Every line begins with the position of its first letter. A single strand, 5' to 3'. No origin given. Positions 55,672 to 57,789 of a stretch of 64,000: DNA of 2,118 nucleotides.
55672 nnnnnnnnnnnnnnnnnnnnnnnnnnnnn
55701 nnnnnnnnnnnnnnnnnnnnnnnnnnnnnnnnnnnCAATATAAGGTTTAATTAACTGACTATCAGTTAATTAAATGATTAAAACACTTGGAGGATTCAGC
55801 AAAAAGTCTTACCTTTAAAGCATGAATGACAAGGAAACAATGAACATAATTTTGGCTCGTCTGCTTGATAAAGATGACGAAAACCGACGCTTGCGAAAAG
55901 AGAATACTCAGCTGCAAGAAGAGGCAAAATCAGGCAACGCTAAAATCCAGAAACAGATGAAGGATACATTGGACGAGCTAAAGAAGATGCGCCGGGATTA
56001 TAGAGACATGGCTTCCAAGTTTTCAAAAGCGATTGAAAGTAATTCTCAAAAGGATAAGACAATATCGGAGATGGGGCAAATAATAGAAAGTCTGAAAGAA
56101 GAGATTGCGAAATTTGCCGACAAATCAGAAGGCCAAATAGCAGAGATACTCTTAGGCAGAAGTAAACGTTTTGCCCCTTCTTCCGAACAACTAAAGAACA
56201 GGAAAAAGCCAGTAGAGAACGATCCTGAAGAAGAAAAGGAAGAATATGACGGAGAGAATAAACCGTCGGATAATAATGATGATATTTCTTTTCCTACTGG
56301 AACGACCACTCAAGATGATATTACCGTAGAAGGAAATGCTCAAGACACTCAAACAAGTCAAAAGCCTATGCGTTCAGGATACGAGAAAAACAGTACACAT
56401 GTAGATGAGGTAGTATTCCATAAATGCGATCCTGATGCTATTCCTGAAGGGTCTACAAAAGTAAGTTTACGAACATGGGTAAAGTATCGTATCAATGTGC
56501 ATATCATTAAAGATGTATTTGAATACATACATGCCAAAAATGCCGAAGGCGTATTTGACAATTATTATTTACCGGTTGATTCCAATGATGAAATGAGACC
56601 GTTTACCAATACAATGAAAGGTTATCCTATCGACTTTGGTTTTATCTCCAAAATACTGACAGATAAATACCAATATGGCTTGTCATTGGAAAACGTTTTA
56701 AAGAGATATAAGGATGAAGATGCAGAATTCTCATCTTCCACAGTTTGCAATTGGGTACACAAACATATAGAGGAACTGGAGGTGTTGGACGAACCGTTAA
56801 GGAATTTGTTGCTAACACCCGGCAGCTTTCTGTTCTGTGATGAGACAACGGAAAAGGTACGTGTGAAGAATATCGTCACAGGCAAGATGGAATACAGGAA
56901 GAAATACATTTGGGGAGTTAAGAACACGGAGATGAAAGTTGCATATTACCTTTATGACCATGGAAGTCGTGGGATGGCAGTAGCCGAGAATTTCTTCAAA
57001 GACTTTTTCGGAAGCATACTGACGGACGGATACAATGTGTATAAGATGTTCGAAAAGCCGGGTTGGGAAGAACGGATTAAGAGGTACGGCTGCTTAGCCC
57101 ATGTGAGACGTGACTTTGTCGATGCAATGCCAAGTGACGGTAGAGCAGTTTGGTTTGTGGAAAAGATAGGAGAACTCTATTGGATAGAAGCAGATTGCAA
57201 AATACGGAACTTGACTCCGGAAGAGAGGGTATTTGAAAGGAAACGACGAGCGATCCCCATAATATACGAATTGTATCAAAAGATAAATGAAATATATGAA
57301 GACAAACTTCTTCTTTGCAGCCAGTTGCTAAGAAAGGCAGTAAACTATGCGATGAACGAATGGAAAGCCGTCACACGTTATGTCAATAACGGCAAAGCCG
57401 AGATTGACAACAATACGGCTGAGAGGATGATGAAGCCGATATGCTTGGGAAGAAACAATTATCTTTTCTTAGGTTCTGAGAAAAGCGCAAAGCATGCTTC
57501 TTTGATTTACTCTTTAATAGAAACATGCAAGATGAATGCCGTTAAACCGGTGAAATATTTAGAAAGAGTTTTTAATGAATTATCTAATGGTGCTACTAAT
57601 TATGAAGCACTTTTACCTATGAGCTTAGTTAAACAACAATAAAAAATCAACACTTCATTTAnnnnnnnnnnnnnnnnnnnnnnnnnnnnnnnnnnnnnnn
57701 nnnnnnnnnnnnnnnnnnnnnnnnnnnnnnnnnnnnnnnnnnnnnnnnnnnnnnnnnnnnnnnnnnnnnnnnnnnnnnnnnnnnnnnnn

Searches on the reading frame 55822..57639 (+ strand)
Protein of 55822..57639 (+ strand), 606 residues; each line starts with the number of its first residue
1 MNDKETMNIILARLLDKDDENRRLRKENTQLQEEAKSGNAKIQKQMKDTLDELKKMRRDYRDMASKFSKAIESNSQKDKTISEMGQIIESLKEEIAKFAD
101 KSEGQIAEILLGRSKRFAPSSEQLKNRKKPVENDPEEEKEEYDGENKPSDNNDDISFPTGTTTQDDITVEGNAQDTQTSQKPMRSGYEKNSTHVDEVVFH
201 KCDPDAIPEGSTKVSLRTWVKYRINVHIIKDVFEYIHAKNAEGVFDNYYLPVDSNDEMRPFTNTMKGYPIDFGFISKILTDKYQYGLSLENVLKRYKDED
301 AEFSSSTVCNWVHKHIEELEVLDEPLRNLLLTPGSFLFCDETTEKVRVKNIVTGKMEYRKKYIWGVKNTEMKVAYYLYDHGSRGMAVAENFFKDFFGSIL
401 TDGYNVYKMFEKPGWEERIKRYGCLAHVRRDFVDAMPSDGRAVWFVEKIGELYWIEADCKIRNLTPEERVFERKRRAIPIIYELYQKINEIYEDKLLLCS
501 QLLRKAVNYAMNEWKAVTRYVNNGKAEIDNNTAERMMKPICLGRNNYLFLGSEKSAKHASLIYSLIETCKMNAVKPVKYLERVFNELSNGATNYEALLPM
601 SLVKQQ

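Call 9: find_related_loci(query=window:55822-57639:+, collection=genome_contigs, flank=4000)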
Query window:55822-57639:+ (606 aa) in genome_contigs; peptide patterns used: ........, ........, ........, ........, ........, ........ (x = any residue, [..] = any of these).
119 stretches matched a pattern, but none encodes a relative of the query by tblastn (E <= 1e-3).

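Call 11: find_homologous_proteins(query=window:55822-57639:+, max_evalue=1e-20)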
Query window:55822-57639:+ (606 aa): 241 proteins with E <= 1e-20 among 8000 candidates; the best 120 are listed.
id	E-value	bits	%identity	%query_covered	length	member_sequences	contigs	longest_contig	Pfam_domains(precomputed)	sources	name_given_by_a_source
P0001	0.0e+0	1319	96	100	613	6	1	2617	PF03050.21,PF13817.12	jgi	-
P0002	1.9e-196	672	51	100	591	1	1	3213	PF03050.21,PF13817.12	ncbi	-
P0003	1.9e-190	653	49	100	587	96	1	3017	PF03050.21,PF13817.12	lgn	-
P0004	6.2e-190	651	49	100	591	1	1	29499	PF03050.21,PF13817.12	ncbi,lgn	-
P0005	3.0e-189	649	49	100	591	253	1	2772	PF03050.21,PF13817.12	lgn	-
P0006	4.7e-187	641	49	97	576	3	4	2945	PF03050.21,PF13817.12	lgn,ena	-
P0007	1.1e-186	640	49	100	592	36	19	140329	PF03050.21,PF13817.12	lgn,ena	-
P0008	2.2e-184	632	50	99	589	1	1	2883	PF03050.21,PF13817.12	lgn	-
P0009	6.0e-184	631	50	99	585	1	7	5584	PF03050.21,PF13817.12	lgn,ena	-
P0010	1.1e-181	624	49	100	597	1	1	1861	PF03050.21,PF13817.12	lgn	-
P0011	3.5e-179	615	47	100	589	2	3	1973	PF03050.21,PF13817.12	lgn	-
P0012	6.6e-179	614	48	99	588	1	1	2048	PF03050.21,PF13817.12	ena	-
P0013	1.0e-178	614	48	99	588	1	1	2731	PF03050.21,PF13817.12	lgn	-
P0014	1.2e-178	614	48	99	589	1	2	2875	PF03050.21,PF13817.12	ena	-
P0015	1.2e-178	614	48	99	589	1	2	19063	PF03050.21,PF13817.12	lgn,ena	-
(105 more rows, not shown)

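Call 12: search_protein_families(library=pfam, proteins=[window:55822-57639:+])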
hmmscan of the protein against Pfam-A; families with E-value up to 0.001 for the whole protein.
window:55822-57639:+ (606 aa): 3 families
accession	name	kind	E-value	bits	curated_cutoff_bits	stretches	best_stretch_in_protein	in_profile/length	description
PF03050.20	DDE_Tnp_IS66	-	4e-63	213.9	23.1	1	273-557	7-283/284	Transposase IS66 family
PF13817.11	DDE_Tnp_IS66_C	-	7.2e-10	39.3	30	1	564-599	1-38/39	IS66 C-terminal element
PF04849.18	HAP1_N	-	0.00013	21.7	33.9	1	9-116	166-273/307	HAP1 N-terminal conserved region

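Call 13: find_encoding_contigs(protein=P0001, flank=5000, max_places=10)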
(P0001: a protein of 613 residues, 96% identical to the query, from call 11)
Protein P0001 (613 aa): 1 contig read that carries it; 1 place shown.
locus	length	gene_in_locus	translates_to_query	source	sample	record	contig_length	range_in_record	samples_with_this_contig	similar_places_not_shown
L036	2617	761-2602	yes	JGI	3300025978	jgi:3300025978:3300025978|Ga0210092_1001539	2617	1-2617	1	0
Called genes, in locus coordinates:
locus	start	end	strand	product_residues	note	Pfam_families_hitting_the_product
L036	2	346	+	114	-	?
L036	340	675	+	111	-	PF05717:TnpB_IS66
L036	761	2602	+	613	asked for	PF03050:DDE_Tnp_IS66, PF13817:DDE_Tnp_IS66_C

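Call 14: find_encoding_contigs(protein=P0002, flank=5000, max_places=6)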
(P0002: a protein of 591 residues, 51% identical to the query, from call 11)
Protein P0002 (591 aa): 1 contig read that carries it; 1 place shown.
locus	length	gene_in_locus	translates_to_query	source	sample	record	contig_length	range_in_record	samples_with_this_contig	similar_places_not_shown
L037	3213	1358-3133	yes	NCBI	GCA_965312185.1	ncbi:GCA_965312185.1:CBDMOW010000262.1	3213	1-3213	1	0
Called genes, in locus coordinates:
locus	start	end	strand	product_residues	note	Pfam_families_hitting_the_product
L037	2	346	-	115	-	?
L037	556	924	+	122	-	-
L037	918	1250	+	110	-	PF05717:TnpB_IS66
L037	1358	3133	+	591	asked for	PF03050:DDE_Tnp_IS66, PF13817:DDE_Tnp_IS66_C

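Call 15: find_encoding_contigs(protein=P0004, flank=5000, max_places=6)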
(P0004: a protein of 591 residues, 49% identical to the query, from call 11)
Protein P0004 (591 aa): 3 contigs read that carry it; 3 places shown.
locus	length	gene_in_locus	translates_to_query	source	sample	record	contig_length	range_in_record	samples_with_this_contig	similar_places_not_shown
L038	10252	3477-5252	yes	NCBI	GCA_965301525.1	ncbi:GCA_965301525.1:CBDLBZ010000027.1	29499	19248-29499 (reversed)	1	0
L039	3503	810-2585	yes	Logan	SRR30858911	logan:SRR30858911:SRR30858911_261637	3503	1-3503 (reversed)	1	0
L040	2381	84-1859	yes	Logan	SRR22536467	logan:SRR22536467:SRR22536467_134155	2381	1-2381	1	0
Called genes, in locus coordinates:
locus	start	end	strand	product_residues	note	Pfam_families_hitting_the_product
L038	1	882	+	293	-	?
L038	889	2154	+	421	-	PF20706:GT4-conflict, PF00534:Glycos_transf_1, PF13692:Glyco_trans_1_4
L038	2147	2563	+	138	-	-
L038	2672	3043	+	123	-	-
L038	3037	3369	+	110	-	PF05717:TnpB_IS66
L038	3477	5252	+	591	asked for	PF03050:DDE_Tnp_IS66, PF13817:DDE_Tnp_IS66_C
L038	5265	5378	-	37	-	-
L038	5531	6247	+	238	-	PF03808:Glyco_tran_WecG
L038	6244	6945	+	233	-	PF06082:YjbH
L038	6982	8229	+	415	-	PF06082:YjbH (faint)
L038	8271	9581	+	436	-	-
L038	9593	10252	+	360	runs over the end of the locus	PF01370:Epimerase, PF04321:RmlD_sub_bind (weak), PF16363:GDP_Man_Dehyd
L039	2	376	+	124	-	?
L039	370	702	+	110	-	PF05717:TnpB_IS66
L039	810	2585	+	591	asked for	PF03050:DDE_Tnp_IS66, PF13817:DDE_Tnp_IS66_C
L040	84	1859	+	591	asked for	PF03050:DDE_Tnp_IS66, PF13817:DDE_Tnp_IS66_C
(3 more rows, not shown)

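Call 23: list_cluster_members(proteins=[P0001, window:55822-57639:+])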
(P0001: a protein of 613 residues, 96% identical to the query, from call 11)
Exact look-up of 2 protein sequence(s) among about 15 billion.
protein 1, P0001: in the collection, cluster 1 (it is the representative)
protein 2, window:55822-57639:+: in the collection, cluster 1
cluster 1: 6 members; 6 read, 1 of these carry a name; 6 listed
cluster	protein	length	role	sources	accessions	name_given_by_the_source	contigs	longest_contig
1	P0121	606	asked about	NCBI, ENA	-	-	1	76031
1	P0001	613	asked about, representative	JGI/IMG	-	-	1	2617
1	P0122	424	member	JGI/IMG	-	-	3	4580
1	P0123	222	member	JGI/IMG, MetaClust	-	transposase | \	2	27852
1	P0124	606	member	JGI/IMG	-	-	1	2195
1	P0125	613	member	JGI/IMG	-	-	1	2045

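Call 24: find_encoding_contigs(protein=P0122, flank=6000, max_places=6)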
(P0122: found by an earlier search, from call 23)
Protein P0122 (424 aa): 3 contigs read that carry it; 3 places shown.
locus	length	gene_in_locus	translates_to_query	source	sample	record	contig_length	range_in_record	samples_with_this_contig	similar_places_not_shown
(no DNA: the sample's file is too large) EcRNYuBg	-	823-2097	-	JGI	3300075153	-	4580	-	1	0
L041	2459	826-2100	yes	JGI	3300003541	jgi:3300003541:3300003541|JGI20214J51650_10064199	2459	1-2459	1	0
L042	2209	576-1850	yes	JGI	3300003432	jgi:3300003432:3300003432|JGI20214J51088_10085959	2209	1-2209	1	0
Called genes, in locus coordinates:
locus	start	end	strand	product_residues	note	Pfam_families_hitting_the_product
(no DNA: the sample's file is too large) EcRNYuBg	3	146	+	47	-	?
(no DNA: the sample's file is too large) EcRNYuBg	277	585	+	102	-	PF04849:HAP1_N (weak), PF26052:BRE1B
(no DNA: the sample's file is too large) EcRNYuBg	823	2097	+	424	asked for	PF03050:DDE_Tnp_IS66, PF13817:DDE_Tnp_IS66_C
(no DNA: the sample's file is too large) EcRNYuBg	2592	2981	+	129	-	PF19569:START_2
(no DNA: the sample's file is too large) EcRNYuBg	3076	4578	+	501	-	?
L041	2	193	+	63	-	?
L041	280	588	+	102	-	PF04849:HAP1_N (weak), PF26052:BRE1B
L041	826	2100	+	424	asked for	PF03050:DDE_Tnp_IS66, PF13817:DDE_Tnp_IS66_C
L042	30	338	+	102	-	PF04849:HAP1_N (weak), PF26052:BRE1B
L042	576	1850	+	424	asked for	PF03050:DDE_Tnp_IS66, PF13817:DDE_Tnp_IS66_C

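Call 25: find_encoding_contigs(protein=P0123, flank=6000, max_places=6)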
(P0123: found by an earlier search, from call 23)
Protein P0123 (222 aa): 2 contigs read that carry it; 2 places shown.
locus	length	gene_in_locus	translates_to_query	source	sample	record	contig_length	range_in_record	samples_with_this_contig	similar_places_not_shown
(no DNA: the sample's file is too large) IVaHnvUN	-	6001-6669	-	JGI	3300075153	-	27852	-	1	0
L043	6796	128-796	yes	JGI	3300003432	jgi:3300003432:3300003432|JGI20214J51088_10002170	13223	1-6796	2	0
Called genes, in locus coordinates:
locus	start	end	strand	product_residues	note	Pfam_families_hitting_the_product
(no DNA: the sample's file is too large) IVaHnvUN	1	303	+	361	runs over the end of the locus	PF01073:3Beta_HSD (weak), PF01370:Epimerase, PF02719:Polysacc_synt_2, PF04321:RmlD_sub_bind, PF16363:GDP_Man_Dehyd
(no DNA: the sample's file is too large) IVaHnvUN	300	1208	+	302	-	PF01370:Epimerase, PF04321:RmlD_sub_bind, PF16363:GDP_Man_Dehyd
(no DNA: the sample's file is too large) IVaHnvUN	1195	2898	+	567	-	PF02776:TPP_enzyme_N, PF00205:TPP_enzyme_M, PF02775:TPP_enzyme_C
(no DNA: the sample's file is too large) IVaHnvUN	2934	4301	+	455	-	-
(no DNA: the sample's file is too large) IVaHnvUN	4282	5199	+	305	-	PF00535:Glycos_transf_2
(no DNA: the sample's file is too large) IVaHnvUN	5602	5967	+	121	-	-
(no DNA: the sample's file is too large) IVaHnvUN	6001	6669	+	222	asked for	-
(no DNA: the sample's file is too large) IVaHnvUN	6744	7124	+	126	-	-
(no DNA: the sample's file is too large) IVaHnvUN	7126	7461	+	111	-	PF05717:TnpB_IS66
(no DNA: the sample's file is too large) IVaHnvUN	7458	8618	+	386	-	PF03050:DDE_Tnp_IS66, PF13817:DDE_Tnp_IS66_C (faint)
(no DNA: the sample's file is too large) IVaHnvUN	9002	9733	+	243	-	PF00132:Hexapep, PF14602:Hexapep_2 (weak)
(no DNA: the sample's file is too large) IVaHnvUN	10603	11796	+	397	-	-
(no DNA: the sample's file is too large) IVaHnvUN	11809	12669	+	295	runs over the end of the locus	PF00535:Glycos_transf_2, PF13641:Glyco_tranf_2_3 (weak)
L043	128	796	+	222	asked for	-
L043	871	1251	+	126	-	-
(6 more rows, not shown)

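Call 26: find_encoding_contigs(protein=P0124, flank=6000, max_places=6)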
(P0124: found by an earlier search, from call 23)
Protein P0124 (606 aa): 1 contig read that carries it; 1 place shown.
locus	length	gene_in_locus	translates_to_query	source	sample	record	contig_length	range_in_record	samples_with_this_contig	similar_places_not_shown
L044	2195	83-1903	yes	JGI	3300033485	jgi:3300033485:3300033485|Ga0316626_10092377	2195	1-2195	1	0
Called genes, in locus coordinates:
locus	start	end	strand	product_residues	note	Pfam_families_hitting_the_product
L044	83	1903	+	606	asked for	PF03050:DDE_Tnp_IS66, PF13817:DDE_Tnp_IS66_C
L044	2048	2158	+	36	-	-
